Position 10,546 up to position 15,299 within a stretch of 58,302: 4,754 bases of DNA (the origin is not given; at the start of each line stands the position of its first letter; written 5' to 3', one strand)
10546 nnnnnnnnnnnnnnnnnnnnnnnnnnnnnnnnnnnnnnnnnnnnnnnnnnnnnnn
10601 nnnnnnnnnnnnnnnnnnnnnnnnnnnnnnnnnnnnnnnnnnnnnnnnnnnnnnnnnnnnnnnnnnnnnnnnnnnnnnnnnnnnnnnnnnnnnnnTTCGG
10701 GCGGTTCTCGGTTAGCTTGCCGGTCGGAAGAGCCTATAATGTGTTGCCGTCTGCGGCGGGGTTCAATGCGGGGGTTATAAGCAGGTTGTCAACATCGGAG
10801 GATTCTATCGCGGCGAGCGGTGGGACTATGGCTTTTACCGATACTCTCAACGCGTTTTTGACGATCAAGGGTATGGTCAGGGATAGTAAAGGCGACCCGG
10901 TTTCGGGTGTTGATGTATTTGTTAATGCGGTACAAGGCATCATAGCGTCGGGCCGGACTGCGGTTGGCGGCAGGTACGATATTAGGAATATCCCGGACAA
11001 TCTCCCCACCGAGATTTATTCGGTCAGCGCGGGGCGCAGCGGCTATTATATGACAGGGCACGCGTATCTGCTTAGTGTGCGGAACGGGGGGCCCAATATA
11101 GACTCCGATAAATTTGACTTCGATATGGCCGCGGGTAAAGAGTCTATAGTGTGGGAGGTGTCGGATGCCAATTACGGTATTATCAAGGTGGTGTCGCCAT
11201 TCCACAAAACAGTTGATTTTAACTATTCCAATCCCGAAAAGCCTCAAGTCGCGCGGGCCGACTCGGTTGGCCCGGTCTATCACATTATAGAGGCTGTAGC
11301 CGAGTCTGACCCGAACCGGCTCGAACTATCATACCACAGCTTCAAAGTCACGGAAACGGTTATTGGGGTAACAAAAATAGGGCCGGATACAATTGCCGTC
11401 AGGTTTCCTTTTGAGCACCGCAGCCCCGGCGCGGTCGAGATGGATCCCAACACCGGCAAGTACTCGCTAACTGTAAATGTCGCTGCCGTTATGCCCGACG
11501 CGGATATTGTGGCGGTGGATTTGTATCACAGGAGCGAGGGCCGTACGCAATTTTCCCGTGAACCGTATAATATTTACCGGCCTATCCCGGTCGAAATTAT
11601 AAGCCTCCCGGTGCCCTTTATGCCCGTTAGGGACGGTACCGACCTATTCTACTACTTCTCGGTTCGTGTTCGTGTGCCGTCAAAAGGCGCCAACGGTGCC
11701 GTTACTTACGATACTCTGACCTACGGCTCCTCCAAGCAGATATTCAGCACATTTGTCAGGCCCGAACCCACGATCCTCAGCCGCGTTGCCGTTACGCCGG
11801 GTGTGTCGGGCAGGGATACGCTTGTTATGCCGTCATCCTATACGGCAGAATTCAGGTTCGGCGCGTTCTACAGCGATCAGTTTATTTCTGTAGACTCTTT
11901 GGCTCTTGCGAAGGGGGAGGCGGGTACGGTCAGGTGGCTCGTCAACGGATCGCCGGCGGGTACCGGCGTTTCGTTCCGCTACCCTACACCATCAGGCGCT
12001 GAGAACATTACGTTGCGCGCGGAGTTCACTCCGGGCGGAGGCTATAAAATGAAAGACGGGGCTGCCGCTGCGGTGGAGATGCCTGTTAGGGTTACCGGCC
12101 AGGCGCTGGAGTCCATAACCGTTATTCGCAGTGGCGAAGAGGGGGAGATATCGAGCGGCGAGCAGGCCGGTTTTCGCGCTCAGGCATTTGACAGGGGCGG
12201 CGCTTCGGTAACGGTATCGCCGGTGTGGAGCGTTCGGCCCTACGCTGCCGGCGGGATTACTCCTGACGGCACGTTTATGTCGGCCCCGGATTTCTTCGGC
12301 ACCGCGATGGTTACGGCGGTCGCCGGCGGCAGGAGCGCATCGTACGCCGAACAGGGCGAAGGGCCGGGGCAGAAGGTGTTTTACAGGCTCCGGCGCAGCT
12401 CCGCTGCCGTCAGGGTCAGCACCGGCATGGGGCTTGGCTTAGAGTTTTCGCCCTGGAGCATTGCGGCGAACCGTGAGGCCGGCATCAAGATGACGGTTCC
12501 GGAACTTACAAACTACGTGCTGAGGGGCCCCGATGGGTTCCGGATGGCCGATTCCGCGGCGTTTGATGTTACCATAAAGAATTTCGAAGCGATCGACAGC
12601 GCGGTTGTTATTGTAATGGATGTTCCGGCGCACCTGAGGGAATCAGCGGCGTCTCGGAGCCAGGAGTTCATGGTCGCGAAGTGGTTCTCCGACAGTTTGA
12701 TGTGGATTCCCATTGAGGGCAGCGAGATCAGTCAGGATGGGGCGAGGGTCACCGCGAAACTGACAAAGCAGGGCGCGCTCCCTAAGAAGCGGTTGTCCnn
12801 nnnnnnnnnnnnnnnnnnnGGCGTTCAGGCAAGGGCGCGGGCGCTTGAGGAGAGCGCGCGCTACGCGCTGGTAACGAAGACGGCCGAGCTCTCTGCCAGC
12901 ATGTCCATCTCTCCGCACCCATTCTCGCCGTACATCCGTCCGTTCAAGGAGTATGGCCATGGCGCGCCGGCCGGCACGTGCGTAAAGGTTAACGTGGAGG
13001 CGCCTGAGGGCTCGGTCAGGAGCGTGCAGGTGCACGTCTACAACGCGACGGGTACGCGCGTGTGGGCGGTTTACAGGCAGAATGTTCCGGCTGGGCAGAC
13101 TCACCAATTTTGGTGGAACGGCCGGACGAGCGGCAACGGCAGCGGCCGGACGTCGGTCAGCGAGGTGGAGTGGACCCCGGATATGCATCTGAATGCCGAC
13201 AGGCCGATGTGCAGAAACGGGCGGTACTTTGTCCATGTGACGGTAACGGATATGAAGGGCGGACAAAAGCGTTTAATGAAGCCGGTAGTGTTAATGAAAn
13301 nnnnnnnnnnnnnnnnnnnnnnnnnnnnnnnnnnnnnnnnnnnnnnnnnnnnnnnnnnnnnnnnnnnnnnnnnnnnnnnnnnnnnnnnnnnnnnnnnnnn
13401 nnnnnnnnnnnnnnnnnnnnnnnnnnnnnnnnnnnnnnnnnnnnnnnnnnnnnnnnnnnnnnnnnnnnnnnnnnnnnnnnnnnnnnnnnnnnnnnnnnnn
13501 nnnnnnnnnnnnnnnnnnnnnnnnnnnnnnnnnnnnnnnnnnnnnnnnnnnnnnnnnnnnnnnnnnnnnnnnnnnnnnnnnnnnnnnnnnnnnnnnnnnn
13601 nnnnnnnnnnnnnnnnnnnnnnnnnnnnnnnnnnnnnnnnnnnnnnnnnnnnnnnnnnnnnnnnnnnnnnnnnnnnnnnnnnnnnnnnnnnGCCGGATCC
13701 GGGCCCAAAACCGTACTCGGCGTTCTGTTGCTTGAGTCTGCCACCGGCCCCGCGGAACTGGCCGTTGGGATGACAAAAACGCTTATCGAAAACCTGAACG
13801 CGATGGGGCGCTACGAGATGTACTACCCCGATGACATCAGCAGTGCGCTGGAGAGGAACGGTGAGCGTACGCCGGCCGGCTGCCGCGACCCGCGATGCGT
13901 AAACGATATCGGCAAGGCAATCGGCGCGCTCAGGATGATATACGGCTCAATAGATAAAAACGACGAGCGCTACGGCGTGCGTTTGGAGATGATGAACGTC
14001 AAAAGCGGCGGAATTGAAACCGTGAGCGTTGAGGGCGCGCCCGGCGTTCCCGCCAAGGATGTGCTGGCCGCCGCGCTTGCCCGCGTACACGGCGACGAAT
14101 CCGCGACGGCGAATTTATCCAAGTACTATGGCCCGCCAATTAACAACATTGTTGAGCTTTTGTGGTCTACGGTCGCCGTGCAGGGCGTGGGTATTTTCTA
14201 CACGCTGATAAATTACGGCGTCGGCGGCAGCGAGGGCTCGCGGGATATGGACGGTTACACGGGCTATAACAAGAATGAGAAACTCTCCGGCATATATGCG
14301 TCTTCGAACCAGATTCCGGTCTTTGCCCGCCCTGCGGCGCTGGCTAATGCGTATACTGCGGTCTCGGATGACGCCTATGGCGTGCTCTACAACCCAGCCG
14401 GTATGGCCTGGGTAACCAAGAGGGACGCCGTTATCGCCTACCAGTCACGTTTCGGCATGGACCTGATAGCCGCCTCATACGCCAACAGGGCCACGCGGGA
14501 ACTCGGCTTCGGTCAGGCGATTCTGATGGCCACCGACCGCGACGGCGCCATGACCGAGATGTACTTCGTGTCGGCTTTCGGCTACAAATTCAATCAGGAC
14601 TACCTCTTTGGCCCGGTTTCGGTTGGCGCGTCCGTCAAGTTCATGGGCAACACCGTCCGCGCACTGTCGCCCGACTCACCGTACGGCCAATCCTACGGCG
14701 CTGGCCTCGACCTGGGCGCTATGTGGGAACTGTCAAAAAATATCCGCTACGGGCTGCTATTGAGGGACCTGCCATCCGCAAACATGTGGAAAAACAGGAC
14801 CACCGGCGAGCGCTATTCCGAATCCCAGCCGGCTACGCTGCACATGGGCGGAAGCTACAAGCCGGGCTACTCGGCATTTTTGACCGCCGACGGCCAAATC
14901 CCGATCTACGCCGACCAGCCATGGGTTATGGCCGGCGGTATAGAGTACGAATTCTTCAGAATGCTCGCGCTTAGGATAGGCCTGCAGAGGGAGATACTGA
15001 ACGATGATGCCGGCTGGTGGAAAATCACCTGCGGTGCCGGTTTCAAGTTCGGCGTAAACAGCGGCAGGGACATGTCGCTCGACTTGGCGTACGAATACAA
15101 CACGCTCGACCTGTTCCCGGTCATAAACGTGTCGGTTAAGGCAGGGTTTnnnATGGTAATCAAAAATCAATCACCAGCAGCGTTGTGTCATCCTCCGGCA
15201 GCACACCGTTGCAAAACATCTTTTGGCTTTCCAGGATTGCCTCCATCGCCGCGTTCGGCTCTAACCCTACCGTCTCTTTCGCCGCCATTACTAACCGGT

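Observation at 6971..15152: Three-gene envelope module: orphan OM barrel, 1567-aa T9SS-tail cargo, and a PorV-like barrel carrying an extra N-terminal periplasmic domain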

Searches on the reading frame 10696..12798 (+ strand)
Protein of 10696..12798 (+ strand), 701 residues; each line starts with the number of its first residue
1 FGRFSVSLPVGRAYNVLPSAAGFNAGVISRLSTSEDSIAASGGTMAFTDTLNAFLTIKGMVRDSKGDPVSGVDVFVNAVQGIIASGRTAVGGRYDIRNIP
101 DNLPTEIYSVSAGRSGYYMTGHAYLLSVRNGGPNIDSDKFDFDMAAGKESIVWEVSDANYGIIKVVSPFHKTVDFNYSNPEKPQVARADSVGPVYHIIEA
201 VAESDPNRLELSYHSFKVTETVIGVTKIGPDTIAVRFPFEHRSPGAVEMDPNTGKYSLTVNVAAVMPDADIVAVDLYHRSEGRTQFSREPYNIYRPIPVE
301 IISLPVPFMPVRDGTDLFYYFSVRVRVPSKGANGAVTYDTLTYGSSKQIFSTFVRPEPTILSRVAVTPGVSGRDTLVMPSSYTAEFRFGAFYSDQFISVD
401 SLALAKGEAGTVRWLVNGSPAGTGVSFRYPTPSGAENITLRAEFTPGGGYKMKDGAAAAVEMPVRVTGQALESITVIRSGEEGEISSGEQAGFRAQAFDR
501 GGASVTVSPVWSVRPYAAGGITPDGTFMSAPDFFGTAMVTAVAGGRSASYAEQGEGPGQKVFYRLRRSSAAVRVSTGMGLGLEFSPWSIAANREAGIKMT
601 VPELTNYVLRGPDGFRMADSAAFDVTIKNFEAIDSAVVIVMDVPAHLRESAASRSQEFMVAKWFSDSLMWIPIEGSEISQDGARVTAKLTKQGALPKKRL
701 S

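Call 20: search_protein_families(library=pfam, proteins=[window:10696-12798:+], max_evalue=5)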
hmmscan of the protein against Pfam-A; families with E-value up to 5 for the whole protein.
window:10696-12798:+ (701 aa): 1 family
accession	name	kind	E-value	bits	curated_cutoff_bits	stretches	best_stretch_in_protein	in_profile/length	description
PF13620.12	CarboxypepD_reg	-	2.6e-07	31.3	32.3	1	56-118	1-60/82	Carboxypeptidase regulatory-like domain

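Call 21: search_protein_families(library=ncbifam, proteins=[window:10696-12798:+], max_evalue=5)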
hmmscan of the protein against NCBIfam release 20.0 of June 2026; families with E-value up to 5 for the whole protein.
window:10696-12798:+ (701 aa): 0 families

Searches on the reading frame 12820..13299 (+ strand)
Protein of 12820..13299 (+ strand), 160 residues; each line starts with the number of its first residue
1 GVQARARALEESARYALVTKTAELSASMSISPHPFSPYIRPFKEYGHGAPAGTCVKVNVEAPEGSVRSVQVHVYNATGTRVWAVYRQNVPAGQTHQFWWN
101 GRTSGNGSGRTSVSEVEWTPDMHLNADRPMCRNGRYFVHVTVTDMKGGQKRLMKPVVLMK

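Call 20: search_protein_families(library=pfam, proteins=[window:12820-13299:+], max_evalue=5)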
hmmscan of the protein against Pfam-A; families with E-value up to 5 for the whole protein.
window:12820-13299:+ (160 aa): 3 families
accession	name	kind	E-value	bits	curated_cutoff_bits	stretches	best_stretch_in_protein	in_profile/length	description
PF13860.13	FlgD_ig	-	0.00015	22.1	27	1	56-105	11-60/79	FlgD Ig-like domain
PF18911.6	PKD_4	-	0.082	13.4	27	1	132-150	58-76/85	PKD domain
PF18962.6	Por_Secre_tail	-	0.24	12.1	27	1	56-88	9-38/75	Secretion system C-terminal sorting domain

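Call 21: search_protein_families(library=ncbifam, proteins=[window:12820-13299:+], max_evalue=5)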
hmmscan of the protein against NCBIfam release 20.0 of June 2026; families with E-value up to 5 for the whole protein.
window:12820-13299:+ (160 aa): 2 families
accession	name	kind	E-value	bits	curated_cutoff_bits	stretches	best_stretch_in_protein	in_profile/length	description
NF005176.1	PRK06655.1-1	equivalog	0.038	13.9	230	1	58-105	89-134/197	flagellar hook assembly protein FlgD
TIGR04462.1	endura_MppP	equivalog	0.19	11.2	450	1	57-114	214-272/289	enduracididine biosynthesis enzyme MppP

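Call 37: search_protein_families(library=pfam, alignment_id=A2, max_evalue=0.01)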
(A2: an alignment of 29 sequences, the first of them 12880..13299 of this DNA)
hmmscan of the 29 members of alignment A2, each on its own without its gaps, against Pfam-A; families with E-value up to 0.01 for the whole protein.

A. member 1, window:12880-13299:+ (140 aa): 1 family
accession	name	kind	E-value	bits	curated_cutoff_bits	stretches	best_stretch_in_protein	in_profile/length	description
PF13860.13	FlgD_ig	-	9.9e-05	22.7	27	1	36-85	11-60/79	FlgD Ig-like domain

B. families by the number of members that match (of 29 scanned): 3 families
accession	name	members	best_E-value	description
PF13585.12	CHU_C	16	8.9e-05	CHU_C Type IX secretion signal domain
PF13860.13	FlgD_ig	14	9.6e-07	FlgD Ig-like domain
PF14524.12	Wzt_C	1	0.0097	Wzt C-terminal domain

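Call 38: search_protein_families(library=ncbifam, alignment_id=A2, max_evalue=0.01)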
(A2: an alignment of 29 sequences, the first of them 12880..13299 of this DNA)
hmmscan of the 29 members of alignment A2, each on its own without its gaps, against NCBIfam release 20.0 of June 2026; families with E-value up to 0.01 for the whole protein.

A. member 1, window:12880-13299:+ (140 aa): 0 families

B. families by the number of members that match (of 29 scanned): 5 families
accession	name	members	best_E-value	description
NF005176.1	PRK06655.1-1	6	0.0015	flagellar hook assembly protein FlgD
TIGR04183.1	Por_Secre_tail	3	0.0024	T9SS type A sorting domain-containing protein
NF009276.0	PRK12633.1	2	0.0056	flagellar basal body rod modification protein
NF033707.1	T9SS_sortase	1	0.0062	type IX secretion system sortase PorU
NF009277.0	PRK12634.1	1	0.0086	flagellar basal body rod modification protein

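Call 55: search_solved_structures(query=A2, max_evalue=10, show_alignments=3)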
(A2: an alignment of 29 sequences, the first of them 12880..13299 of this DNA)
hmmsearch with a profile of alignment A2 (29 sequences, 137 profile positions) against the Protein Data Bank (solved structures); distinct sequences matched with E-value up to 10: 3.
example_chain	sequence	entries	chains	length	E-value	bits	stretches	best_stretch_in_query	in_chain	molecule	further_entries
3osv_A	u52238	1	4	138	0.053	16.3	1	50-97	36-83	Flagellar basal-body rod modification protein FlgD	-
7eh9_A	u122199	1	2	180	0.41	13.4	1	41-99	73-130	Basal-body rod modification protein FlgD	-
7bhq_A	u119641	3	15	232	0.65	12.8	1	41-99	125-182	Basal-body rod modification protein FlgD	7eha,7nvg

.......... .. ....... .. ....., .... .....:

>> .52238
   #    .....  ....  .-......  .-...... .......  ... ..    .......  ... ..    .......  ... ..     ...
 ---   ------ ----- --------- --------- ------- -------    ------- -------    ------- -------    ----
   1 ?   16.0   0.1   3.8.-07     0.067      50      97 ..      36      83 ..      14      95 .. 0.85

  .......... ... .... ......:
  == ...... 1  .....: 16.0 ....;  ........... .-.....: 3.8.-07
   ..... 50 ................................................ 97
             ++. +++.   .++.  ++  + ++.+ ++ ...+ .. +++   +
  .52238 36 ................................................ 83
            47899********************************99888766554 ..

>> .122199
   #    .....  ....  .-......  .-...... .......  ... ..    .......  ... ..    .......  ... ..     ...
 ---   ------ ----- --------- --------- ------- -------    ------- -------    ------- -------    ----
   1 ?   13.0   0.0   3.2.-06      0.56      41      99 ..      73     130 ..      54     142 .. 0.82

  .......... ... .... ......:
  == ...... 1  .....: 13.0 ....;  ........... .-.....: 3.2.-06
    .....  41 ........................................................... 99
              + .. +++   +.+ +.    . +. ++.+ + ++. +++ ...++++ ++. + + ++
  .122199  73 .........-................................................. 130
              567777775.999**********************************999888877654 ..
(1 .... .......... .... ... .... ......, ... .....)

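Call 57: find_homologous_proteins(query=A2, max_evalue=0.001)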
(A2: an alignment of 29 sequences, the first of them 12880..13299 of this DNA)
Query A2 (29 sequences) (140 aa, profile of the alignment): 27 proteins with E <= 0.001 among 386 candidates.
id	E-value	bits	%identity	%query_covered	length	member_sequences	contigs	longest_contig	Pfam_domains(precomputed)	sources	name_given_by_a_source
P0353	1.1e-50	189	48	98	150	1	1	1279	-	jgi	jgi:hypothetical protein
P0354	2.5e-50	187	38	95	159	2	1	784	-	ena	-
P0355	2.5e-48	181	33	97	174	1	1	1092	-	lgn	-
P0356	1.1e-42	163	34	95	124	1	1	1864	-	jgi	-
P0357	3.3e-41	158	47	98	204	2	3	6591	PF13860.13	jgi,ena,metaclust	metaclust:\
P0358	6.4e-41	157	38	95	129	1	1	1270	-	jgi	jgi:hypothetical protein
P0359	4.2e-40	154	40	99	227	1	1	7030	-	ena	-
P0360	2.1e-39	152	37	94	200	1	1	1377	-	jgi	jgi:hypothetical protein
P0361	4.3e-39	151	33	99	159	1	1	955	-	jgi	jgi:hypothetical protein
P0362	4.1e-38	148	30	95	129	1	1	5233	-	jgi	jgi:hypothetical protein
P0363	9.5e-38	147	38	98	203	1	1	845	-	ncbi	-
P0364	2.1e-37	146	35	100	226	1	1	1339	-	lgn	-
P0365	9.8e-37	143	32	100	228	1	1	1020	-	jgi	jgi:hypothetical protein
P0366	1.2e-36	143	32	100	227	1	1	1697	-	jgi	jgi:hypothetical protein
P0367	5.7e-36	141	32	96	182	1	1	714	-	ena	-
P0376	8.4e-26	108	31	60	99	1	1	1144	PF13585.13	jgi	jgi:hypothetical protein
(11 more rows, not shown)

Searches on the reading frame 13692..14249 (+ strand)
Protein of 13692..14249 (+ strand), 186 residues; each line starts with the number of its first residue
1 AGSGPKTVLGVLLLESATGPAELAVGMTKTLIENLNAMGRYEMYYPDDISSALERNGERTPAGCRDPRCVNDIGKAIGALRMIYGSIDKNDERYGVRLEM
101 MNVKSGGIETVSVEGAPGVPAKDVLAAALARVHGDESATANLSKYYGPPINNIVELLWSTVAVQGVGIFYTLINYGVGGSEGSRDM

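Call 20: search_protein_families(library=pfam, proteins=[window:13692-14249:+], max_evalue=5)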
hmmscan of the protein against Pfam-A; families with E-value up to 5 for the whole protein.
window:13692-14249:+ (186 aa): 2 families
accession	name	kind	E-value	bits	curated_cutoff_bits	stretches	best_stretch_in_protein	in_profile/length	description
PF11684.13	DUF3280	-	0.018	15.8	30.1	1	27-107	32-109/138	Protein of unknown function (DUF2380)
PF13036.11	LpoB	-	0.068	13.5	22.3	1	54-108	77-139/147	Peptidoglycan-synthase activator LpoB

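Call 21: search_protein_families(library=ncbifam, proteins=[window:13692-14249:+], max_evalue=5)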
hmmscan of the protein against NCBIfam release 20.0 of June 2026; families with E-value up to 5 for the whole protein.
window:13692-14249:+ (186 aa): 1 family
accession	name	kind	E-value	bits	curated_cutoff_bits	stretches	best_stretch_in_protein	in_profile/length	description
TIGR02722.1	lp_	equivalog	0.00036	20.6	110.55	1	27-108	90-179/189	penicillin-binding protein activator LpoB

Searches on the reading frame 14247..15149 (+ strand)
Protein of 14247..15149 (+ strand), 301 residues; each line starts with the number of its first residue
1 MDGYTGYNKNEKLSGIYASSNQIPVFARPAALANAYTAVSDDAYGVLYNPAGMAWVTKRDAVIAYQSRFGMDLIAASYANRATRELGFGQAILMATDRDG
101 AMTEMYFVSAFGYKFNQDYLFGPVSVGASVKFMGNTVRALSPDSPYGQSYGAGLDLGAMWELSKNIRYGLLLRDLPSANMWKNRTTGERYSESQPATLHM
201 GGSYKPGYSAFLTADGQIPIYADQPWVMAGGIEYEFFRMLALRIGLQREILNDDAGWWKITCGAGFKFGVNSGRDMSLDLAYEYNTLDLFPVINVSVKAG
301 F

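Call 20: search_protein_families(library=pfam, proteins=[window:14247-15149:+], max_evalue=5)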
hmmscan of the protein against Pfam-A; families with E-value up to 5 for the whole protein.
window:14247-15149:+ (301 aa): 5 families
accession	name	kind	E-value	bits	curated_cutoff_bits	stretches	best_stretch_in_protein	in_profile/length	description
PF03687.19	UPF0164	-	2e-05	24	21.4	1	27-132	50-162/325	Uncharacterised protein family (UPF0164)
PF13729.12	TraF_2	-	0.00066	19.4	25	1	148-181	192-224/264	F plasmid transfer operon, TraF, protein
PF03349.22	Toluene_X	-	0.0063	15.5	29.7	1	144-180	195-231/421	Outer membrane protein transport protein (OMPP1/FadL/TodX)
PF18990.6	DUF5723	-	0.034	14.3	26.8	1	144-177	206-239/376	Family of unknown function (DUF5723)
PF01499.21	Herpes_UL25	-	0.32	10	25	1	51-89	135-173/555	Herpesvirus UL25 family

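Call 21: search_protein_families(library=ncbifam, proteins=[window:14247-15149:+], max_evalue=5)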
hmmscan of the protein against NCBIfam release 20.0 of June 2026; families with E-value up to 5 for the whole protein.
window:14247-15149:+ (301 aa): 6 families
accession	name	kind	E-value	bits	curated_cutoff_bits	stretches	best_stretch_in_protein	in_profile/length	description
NF033709.1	PorV_fam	subfamily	3.3e-14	53.2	90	1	22-286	8-310/326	PorV/PorQ family protein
NF052325.1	PorVQ2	equivalog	5.7e-06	25.5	325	2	23-82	32-91/354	putative type IX sorting system protein PorV2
NF033710.1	T9SS_OM_PorV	equivalog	0.00016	20.9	250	2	227-282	296-345/367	type IX secretion system outer membrane channel protein PorV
NF033711.1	T9SS_PorQ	equivalog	0.0016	17.5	220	1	23-175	31-187/335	type IX secretion system protein PorQ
NF006917.0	PRK09408.1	equivalog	0.015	15.2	176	1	113-168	94-150/171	outer membrane protein OmpX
NF040792.1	glyc_ald_dh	equivalog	0.17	10.8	760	1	115-190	375-450/488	D-glyceraldehyde dehydrogenase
